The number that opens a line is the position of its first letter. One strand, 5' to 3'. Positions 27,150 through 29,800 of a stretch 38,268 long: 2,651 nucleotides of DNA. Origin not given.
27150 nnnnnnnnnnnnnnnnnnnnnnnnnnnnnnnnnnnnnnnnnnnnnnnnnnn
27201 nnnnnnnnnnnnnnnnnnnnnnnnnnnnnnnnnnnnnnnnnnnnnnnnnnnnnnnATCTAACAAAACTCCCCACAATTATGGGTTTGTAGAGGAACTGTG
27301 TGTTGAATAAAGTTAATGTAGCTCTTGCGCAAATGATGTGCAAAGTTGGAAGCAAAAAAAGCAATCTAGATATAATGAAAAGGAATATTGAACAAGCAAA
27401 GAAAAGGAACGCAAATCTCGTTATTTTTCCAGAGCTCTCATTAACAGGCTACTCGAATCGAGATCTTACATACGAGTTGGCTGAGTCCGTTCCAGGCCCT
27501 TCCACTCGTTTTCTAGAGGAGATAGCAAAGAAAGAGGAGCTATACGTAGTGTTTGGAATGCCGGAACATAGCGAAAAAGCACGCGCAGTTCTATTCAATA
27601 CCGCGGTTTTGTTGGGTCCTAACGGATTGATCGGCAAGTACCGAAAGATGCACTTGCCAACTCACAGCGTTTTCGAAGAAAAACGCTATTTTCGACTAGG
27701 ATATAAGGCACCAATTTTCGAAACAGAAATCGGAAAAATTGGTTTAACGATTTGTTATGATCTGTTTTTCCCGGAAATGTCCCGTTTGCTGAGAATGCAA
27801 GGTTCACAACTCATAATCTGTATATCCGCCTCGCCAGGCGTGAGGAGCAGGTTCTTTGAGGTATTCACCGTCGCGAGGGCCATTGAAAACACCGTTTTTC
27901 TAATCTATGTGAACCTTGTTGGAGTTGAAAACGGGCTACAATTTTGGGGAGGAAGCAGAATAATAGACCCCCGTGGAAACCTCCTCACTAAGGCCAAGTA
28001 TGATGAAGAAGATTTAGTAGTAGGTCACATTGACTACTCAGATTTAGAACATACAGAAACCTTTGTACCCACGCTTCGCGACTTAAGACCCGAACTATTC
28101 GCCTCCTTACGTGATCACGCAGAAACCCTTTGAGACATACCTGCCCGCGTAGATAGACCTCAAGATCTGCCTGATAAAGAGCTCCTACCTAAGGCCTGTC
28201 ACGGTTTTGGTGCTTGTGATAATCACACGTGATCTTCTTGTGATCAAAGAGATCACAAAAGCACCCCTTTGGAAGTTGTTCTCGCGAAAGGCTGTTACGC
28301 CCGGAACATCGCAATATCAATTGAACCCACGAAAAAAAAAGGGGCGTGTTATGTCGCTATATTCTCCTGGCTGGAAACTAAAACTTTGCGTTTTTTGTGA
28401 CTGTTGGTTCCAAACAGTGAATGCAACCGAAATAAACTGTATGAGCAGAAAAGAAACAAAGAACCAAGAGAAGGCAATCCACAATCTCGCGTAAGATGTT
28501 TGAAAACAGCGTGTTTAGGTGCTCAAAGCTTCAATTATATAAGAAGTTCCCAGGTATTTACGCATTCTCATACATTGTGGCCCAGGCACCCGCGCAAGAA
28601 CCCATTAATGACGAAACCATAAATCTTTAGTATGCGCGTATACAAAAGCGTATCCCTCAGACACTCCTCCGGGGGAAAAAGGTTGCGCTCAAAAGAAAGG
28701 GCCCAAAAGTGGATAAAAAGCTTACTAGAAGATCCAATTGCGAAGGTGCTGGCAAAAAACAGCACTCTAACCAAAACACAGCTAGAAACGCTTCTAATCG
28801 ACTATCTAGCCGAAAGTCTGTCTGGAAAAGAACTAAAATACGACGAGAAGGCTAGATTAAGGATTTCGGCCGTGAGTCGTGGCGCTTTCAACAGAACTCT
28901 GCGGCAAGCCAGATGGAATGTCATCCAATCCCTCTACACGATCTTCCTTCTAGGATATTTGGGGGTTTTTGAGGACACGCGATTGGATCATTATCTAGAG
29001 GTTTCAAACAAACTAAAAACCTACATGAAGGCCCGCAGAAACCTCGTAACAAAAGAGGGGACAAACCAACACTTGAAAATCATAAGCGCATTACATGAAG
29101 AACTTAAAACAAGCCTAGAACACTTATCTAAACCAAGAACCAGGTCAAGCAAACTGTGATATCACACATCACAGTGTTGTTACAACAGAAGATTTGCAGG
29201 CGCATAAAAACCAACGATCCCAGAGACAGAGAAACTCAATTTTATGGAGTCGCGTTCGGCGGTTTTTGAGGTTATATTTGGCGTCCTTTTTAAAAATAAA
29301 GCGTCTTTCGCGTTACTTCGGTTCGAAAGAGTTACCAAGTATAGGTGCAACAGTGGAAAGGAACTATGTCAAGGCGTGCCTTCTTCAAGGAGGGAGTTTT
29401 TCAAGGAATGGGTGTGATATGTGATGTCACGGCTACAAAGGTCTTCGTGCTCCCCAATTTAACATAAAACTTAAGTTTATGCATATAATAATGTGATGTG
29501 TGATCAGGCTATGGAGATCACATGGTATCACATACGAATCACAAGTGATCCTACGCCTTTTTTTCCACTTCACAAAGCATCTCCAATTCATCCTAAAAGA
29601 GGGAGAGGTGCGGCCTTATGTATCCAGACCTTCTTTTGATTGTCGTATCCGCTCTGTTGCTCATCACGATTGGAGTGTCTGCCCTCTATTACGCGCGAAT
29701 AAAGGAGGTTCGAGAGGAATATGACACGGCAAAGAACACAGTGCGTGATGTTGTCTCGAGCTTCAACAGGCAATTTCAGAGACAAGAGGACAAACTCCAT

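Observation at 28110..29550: Fourteen exact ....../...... half-sites in four clusters around an orphan HTH gene, next to oriC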

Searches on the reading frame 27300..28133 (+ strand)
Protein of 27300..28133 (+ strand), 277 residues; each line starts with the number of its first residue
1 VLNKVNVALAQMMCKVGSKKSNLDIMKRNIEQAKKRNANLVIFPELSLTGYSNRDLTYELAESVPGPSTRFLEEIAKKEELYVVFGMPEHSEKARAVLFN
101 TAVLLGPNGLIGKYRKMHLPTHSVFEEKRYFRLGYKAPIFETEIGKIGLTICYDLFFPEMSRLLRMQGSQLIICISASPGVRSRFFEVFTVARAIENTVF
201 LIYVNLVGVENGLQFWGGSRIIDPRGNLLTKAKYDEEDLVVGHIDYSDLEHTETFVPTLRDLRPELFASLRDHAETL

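Call 8: search_protein_families(library=pfam, proteins=[window:27300-28133:+], max_evalue=0.01)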
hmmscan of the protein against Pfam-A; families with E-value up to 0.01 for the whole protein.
window:27300-28133:+ (277 aa): 1 family
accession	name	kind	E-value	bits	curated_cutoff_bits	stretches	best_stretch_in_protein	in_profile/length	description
PF00795.27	CN_hydrolase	-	8.5e-59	199.4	23.2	1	7-251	2-253/256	Carbon-nitrogen hydrolase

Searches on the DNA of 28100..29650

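Call 56: search_rna_families(source=window, start=28100, end=29650, threshold=evalue, max_evalue=1)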
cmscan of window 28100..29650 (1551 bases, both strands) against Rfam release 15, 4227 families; matches with E-value up to 1: 0.
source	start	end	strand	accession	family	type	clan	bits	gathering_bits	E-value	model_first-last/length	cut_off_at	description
